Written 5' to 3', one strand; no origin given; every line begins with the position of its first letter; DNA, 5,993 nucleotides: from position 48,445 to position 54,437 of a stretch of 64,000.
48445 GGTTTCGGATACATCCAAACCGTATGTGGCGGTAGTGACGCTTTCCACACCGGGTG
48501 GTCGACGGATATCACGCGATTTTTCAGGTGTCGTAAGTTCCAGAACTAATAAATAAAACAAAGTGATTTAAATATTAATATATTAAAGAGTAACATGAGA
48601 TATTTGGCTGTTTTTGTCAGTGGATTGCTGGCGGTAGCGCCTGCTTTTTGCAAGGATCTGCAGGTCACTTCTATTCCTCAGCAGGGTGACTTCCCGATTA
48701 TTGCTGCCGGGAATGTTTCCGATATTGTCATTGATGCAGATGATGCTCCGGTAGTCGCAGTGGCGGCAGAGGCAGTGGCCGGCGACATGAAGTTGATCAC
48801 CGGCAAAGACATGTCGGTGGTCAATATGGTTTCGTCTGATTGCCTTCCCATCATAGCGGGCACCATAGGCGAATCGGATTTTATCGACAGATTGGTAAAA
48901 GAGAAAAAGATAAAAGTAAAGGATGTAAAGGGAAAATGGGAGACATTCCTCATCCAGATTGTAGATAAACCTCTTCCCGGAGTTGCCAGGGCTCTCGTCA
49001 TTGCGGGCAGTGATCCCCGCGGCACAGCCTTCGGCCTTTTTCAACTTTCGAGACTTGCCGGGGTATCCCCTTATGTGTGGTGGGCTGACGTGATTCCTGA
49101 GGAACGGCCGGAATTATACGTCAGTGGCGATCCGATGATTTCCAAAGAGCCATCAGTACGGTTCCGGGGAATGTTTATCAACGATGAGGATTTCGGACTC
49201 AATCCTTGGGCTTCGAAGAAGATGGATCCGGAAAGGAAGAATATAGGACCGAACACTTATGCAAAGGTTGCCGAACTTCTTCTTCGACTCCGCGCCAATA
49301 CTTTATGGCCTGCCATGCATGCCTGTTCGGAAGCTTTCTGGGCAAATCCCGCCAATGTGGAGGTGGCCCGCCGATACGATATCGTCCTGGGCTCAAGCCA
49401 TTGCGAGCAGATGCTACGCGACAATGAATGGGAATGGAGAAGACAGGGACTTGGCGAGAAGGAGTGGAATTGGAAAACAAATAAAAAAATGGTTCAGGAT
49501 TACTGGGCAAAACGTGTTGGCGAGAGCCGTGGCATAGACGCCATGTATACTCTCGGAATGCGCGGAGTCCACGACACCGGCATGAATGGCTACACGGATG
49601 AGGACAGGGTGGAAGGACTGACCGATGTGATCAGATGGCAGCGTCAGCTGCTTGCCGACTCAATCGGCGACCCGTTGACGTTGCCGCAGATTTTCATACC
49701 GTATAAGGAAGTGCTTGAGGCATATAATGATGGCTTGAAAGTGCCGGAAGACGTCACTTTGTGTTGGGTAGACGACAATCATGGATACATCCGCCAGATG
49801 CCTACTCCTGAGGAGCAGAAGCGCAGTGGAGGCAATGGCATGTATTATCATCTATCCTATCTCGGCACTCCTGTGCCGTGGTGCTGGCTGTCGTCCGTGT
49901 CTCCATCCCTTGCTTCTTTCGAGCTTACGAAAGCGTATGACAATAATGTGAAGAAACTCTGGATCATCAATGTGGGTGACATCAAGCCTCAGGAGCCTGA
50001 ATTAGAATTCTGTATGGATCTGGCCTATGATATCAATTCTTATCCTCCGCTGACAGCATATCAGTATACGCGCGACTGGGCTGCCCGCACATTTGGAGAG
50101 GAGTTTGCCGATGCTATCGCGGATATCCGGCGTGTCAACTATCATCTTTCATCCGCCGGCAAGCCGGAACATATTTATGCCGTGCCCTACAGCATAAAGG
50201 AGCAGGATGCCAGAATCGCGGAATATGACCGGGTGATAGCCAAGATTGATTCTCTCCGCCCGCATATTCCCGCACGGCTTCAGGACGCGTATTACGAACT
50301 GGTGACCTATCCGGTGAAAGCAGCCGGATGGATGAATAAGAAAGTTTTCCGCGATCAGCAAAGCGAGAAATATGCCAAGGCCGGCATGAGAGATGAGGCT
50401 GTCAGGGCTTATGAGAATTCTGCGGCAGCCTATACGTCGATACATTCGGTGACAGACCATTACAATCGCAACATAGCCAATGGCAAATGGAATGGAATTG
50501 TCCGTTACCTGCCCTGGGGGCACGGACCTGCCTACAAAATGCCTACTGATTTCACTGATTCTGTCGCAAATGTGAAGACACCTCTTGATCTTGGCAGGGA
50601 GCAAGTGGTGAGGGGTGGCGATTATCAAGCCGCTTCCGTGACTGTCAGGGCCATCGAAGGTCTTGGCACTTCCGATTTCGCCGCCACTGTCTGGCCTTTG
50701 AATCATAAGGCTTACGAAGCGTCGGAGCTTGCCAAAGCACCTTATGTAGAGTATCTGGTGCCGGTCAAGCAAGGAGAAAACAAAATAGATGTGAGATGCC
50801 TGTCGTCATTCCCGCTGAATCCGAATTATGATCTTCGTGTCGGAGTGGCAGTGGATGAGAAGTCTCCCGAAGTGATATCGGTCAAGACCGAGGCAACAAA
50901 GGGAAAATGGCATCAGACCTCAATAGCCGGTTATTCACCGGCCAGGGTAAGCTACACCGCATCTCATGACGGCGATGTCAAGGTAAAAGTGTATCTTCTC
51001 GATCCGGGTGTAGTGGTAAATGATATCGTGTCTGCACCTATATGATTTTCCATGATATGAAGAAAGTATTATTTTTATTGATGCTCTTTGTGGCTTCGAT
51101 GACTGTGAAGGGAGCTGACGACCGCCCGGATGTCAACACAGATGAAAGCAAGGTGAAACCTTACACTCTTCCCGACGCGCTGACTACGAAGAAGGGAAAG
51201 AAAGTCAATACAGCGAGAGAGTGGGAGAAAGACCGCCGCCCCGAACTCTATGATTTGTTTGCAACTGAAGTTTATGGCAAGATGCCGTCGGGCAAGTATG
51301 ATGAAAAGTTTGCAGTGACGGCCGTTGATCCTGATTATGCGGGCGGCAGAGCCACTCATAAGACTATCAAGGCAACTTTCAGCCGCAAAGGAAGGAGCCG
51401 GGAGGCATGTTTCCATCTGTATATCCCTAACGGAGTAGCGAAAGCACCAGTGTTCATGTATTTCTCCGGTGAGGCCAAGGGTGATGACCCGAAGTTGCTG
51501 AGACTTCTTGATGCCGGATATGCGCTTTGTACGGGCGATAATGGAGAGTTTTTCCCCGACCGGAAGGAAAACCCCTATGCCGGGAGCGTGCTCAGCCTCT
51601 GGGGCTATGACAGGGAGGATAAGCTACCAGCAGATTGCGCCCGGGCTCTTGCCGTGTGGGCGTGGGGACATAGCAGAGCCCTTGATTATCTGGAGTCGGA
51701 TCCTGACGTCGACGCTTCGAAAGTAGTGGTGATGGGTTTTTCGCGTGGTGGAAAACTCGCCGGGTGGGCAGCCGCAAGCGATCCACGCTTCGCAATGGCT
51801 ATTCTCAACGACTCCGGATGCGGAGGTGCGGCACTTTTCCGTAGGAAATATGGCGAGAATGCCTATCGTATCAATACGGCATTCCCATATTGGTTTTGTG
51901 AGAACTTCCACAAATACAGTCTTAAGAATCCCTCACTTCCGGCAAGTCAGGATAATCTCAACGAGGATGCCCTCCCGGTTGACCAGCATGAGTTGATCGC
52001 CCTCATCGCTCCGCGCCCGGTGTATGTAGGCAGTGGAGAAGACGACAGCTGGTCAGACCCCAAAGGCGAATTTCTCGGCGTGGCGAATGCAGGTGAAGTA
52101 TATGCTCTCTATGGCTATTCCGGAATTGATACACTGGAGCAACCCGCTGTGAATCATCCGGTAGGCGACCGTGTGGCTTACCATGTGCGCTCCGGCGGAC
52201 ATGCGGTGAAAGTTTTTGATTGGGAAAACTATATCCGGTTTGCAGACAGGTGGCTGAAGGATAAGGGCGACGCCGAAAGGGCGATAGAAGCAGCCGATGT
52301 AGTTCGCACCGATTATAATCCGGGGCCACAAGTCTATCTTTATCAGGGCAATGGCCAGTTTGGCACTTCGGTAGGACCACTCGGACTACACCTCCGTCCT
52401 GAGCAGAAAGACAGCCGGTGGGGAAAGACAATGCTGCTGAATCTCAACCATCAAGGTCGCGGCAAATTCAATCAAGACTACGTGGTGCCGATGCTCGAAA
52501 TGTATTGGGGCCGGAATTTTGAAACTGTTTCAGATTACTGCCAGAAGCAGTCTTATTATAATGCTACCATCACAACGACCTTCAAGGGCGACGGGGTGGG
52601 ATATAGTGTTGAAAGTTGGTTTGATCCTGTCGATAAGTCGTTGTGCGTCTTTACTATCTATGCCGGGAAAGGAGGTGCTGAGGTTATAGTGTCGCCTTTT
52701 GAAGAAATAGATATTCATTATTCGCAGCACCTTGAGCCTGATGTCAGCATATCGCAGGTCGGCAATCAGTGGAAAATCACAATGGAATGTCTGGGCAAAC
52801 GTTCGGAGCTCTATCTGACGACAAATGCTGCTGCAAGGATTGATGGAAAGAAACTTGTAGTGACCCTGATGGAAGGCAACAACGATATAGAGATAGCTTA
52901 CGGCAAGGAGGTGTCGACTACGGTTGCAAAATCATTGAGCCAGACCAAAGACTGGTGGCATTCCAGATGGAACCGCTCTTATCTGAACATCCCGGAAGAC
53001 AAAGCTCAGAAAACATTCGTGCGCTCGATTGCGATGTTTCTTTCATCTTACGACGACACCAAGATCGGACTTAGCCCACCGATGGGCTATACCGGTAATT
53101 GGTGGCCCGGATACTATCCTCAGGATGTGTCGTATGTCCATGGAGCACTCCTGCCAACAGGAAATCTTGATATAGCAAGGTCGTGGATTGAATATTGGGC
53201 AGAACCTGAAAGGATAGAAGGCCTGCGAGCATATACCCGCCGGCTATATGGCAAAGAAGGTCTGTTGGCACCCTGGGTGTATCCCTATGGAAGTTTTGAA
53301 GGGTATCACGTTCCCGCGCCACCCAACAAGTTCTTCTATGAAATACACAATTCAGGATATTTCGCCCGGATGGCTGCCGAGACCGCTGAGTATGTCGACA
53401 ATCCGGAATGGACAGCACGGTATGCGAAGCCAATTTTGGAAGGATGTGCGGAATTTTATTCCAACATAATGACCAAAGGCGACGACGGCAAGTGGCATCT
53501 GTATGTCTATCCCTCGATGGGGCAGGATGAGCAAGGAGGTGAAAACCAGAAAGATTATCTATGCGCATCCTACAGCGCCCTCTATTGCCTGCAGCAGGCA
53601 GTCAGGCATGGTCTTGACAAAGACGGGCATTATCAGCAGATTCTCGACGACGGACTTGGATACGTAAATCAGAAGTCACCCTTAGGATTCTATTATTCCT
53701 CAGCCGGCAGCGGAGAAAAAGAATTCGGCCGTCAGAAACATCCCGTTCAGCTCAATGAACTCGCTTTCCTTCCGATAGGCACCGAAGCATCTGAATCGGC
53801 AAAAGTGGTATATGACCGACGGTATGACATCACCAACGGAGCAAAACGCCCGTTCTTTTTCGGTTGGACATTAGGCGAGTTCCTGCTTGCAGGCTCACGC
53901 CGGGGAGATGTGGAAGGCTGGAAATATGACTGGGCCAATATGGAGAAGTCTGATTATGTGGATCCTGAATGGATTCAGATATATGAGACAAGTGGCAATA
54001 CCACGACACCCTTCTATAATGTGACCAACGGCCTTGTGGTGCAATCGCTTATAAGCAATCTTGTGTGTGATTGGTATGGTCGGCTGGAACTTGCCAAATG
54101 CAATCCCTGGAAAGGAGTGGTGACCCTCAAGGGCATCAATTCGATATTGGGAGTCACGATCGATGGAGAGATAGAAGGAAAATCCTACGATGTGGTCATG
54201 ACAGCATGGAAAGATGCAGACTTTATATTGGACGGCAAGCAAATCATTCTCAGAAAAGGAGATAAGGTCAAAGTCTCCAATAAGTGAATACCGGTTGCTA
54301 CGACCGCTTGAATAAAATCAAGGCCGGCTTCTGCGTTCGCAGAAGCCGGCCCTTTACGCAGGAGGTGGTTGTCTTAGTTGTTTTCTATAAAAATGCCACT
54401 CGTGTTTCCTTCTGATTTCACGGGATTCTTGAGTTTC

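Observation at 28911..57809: Six-copy conserved box (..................) at fixed phasing from -7 promoter elements: candidate operator defining an HTCS regulon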

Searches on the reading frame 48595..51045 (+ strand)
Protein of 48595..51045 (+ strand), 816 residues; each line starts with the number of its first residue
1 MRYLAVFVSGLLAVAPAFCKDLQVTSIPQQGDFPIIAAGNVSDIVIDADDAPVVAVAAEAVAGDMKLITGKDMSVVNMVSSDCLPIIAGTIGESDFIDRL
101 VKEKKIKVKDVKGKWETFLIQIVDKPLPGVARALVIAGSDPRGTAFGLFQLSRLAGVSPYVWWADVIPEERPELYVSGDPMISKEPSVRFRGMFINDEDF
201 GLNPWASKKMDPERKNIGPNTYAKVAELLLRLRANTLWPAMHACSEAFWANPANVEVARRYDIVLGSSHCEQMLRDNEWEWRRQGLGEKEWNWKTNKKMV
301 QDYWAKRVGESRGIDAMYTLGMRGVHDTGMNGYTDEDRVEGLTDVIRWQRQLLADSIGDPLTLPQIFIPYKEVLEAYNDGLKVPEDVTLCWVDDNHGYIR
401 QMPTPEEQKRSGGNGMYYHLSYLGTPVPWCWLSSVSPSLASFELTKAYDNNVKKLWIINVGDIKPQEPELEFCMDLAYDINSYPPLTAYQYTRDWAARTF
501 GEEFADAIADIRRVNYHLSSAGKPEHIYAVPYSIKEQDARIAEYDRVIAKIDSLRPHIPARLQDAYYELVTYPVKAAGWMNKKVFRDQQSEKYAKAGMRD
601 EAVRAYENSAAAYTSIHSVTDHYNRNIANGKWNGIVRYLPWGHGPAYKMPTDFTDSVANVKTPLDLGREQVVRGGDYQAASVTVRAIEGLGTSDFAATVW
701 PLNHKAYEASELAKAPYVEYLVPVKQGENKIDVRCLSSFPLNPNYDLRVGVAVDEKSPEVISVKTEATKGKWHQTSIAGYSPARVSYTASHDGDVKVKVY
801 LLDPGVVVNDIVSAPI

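Call 5: search_protein_families(library=pfam, proteins=[window:48595-51045:+])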
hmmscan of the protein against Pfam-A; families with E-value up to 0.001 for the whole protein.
window:48595-51045:+ (816 aa): 2 families
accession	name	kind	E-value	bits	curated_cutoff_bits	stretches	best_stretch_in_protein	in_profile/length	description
PF15979.11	Glyco_hydro_115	-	1.7e-118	396.4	27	1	184-526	2-335/335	Glycosyl hydrolase family 115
PF17829.7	GH115_C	-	3.6e-15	56.7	24.1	1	681-812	24-157/172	Glycosyl hydrolase family 115 C-terminal domain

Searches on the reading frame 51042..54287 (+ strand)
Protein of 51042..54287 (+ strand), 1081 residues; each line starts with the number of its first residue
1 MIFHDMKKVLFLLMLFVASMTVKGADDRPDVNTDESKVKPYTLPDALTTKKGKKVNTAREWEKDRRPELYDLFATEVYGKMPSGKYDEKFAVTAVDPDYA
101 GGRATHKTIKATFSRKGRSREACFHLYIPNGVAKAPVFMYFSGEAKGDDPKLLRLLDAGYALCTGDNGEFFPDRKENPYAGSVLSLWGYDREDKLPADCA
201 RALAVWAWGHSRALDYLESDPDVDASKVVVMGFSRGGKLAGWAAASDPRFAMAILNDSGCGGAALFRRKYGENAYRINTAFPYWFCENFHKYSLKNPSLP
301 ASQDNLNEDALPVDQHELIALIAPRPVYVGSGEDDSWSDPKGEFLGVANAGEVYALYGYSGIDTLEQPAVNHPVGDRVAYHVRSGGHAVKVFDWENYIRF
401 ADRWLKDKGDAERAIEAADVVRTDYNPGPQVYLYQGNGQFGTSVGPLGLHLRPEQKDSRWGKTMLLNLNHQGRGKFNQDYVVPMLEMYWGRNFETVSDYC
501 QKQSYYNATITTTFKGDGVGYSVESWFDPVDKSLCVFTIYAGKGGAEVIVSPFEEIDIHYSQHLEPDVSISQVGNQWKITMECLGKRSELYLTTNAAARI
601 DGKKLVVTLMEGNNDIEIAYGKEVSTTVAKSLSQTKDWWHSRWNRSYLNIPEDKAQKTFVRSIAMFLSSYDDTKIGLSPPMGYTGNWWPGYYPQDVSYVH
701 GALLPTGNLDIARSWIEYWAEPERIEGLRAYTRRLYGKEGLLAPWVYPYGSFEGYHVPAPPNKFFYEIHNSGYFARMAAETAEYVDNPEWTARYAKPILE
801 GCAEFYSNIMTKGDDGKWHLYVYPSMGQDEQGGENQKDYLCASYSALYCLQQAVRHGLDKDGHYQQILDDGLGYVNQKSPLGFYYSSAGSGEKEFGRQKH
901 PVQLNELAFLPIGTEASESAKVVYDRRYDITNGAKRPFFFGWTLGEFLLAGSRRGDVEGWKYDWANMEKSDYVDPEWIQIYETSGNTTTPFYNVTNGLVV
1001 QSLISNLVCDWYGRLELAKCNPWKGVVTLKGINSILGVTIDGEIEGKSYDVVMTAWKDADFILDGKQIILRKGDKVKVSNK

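Call 5: search_protein_families(library=pfam, proteins=[window:51042-54287:+])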
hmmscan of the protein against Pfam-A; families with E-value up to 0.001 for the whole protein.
window:51042-54287:+ (1081 aa): 2 families
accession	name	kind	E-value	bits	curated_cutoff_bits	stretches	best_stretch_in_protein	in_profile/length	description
PF22244.2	GCE_fung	-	2.2e-24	87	27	1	200-358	77-231/231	Glucuronyl esterase, fungi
PF00326.27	Peptidase_S9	-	0.00041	20.3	22.6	1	213-256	51-95/213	Prolyl oligopeptidase family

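Call 59: search_protein_families(library=ncbifam, proteins=[window:51042-54287:+], max_evalue=0.001)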
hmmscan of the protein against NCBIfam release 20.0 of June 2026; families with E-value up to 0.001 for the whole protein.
window:51042-54287:+ (1081 aa): 2 families
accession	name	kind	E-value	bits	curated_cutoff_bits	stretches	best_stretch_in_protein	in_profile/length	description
NF010380.0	PRK13807.1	domain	7.7e-05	21.1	838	1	581-813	236-469/756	family 65 glycosyl hydrolase domain-containing protein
NF053734.1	KJHdlse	equivalog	0.0004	18.8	800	1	631-820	269-453/668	kojibiose hydrolase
